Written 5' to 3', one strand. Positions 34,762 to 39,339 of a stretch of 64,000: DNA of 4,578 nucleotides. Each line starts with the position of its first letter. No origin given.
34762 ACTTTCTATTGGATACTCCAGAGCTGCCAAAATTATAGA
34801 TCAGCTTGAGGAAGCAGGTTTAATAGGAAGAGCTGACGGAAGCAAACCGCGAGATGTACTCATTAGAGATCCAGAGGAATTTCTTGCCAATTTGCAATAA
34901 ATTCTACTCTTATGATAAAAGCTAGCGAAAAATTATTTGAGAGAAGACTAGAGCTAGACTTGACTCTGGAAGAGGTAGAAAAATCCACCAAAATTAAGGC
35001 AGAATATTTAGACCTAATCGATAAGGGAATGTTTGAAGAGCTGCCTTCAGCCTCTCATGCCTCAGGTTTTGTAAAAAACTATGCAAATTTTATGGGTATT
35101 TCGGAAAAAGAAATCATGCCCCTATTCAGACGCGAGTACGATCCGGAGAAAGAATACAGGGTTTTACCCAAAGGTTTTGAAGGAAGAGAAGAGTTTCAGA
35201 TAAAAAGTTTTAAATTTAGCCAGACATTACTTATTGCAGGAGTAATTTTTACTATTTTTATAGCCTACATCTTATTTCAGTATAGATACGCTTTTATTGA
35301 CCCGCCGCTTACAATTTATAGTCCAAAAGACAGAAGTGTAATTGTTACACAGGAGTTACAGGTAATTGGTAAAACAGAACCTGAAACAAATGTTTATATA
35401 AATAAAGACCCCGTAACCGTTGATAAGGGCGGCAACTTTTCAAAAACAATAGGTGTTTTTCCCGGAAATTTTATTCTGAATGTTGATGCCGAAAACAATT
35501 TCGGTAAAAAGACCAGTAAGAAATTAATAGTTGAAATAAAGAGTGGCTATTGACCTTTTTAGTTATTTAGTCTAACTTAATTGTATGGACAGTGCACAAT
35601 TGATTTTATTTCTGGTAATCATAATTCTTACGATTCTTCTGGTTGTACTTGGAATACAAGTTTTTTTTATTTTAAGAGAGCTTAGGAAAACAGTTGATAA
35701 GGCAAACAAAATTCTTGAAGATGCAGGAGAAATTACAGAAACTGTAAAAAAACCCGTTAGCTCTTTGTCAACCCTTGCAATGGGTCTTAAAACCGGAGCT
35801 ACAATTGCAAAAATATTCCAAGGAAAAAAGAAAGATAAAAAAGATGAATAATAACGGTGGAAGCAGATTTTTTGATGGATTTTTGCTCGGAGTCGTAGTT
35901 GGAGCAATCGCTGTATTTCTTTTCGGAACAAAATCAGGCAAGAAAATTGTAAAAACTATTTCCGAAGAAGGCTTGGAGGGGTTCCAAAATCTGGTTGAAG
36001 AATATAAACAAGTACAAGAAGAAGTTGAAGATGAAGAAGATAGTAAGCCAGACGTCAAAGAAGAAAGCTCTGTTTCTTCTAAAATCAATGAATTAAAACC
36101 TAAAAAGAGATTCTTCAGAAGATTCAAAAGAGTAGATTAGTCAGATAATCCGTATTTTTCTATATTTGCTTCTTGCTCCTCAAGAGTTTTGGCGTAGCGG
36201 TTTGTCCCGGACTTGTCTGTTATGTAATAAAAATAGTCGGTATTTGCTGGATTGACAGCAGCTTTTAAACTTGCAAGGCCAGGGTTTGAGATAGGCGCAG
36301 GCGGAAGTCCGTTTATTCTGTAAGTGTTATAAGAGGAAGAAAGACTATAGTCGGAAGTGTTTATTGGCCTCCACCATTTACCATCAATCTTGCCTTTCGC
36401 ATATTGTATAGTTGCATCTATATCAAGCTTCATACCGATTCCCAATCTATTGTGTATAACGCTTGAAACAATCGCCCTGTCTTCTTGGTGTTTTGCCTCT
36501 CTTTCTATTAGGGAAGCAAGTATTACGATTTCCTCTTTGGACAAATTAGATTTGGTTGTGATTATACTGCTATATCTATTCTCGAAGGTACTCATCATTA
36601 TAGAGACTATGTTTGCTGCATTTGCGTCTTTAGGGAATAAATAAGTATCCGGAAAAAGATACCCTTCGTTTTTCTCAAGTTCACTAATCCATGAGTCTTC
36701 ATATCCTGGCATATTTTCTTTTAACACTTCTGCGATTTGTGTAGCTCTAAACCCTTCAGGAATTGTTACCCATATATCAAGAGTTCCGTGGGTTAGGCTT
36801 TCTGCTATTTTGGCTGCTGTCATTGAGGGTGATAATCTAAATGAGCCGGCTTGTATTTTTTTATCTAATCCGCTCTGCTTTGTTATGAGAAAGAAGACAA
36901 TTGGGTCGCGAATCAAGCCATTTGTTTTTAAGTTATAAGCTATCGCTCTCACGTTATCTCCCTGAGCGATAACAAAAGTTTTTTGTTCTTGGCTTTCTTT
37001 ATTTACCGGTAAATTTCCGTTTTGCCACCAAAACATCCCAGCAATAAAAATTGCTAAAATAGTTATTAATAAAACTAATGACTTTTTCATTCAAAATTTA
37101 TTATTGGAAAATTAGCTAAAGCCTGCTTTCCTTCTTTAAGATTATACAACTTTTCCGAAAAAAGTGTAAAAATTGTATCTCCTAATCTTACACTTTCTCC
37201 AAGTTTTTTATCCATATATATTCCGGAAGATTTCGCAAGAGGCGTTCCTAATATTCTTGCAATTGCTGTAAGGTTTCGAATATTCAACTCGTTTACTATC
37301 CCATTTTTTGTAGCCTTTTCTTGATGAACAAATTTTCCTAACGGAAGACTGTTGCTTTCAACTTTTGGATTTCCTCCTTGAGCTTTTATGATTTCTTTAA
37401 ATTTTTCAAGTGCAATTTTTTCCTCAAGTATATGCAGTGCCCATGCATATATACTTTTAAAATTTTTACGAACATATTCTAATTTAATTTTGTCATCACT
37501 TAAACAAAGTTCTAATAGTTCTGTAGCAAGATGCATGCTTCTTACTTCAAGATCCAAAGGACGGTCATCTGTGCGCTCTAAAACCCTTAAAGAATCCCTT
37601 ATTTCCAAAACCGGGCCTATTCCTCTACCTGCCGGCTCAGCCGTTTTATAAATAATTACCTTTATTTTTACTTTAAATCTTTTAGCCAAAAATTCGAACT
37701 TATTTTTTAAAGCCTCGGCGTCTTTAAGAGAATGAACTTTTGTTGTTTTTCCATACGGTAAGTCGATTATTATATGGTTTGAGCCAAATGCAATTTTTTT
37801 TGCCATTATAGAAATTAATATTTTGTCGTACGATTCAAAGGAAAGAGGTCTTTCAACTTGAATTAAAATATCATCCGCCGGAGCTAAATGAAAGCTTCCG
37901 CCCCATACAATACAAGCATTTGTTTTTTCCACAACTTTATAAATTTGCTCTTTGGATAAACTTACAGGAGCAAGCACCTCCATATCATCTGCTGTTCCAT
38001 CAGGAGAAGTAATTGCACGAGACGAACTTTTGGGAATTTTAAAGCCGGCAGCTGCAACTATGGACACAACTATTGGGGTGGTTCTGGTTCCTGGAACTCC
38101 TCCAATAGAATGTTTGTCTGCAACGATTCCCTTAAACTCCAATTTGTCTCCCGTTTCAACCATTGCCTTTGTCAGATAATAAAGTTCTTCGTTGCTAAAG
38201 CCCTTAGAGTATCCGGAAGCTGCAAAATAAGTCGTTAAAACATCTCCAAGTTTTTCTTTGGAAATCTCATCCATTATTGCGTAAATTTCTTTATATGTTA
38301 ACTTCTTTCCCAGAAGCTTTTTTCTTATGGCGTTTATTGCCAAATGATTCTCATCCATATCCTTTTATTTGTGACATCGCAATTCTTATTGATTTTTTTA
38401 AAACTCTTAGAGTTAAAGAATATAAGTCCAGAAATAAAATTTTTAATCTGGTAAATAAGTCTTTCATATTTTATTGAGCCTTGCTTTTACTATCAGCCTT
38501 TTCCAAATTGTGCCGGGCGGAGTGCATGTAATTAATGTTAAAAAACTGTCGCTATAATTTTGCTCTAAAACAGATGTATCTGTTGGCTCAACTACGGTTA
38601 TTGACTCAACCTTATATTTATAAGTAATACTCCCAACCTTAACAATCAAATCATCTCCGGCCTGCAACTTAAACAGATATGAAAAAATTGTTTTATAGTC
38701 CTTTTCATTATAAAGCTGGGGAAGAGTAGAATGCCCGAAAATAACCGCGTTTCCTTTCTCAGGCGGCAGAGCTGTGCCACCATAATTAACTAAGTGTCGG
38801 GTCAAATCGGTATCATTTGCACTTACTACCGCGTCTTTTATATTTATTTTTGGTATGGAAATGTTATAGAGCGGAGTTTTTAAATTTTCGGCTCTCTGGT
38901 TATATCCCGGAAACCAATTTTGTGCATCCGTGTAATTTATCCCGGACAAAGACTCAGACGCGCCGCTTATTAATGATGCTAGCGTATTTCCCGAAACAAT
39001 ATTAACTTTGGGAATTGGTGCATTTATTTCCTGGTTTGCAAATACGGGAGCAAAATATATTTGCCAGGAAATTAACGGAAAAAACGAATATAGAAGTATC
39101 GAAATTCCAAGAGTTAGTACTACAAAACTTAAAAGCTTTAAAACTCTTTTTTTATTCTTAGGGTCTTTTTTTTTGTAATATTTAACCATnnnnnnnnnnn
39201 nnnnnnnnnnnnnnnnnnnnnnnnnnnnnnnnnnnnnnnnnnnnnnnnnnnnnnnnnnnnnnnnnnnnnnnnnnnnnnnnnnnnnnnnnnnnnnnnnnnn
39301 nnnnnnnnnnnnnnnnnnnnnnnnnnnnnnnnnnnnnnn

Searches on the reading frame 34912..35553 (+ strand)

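Call 7: search_protein_families(library=pfam, proteins=[window:34912-35553:+], max_evalue=0.01)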
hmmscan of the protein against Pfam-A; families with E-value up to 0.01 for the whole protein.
window:34912-35553:+ (213 aa): 2 families
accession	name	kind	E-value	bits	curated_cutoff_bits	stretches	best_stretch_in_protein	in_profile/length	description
PF13413.12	HTH_25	-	8.4e-15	54.8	24.6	1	8-68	2-62/62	Helix-turn-helix domain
PF09136.16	Glucodextran_B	-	3.3e-07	30.6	27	1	131-208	1-80/83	Glucodextranase, domain B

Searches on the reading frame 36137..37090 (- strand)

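Call 7: search_protein_families(library=pfam, proteins=[window:36137-37090:-], max_evalue=0.01)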
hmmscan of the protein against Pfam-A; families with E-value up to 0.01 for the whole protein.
window:36137-37090:- (317 aa): 1 family
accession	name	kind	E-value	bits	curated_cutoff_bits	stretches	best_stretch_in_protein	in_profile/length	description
PF02618.21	YceG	-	2.5e-79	267.1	32.4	1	39-312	1-275/275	YceG-like family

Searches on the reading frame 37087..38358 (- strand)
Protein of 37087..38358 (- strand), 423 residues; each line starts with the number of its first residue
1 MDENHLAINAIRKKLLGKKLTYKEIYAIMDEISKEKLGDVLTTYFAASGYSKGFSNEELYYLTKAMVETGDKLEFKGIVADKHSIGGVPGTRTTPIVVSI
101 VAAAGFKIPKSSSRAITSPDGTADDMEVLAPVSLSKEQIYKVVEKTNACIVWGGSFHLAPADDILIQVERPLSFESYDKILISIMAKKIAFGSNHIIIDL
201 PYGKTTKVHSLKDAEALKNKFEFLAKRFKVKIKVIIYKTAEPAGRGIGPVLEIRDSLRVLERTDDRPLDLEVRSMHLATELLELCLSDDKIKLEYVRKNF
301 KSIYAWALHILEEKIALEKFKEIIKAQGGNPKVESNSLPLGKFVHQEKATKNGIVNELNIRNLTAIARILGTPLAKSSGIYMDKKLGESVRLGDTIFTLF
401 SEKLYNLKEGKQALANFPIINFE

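Call 7: search_protein_families(library=pfam, proteins=[window:37087-38358:-], max_evalue=0.01)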
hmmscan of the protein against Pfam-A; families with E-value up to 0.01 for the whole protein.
window:37087-38358:- (423 aa): 3 families
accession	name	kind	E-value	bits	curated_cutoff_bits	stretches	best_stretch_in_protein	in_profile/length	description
PF02885.22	Glycos_trans_3N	-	2e-11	43.9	26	1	10-70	3-63/63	Glycosyl transferase family, helical bundle domain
PF00591.27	Glycos_transf_3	-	1.4e-10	41.7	27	1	78-210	3-149/253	Glycosyl transferase family, a/b domain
PF07831.19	PYNP_C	-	1.2e-06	28.6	27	1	355-409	2-63/75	Pyrimidine nucleoside phosphorylase C-terminal domain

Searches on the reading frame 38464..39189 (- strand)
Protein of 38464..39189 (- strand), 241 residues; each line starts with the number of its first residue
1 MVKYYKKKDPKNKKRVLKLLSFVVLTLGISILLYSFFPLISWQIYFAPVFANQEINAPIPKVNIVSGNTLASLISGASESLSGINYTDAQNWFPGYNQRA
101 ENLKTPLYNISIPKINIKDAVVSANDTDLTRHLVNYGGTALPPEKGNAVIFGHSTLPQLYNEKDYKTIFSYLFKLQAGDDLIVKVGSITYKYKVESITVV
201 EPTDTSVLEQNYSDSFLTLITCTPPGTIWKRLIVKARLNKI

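Call 7: search_protein_families(library=pfam, proteins=[window:38464-39189:-], max_evalue=0.01)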
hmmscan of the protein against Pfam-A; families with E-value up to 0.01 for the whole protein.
window:38464-39189:- (241 aa): 1 family
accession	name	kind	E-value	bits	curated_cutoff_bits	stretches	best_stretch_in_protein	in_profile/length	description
PF04203.18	Sortase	-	8.3e-25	87.4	26.6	1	110-238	1-124/125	Sortase domain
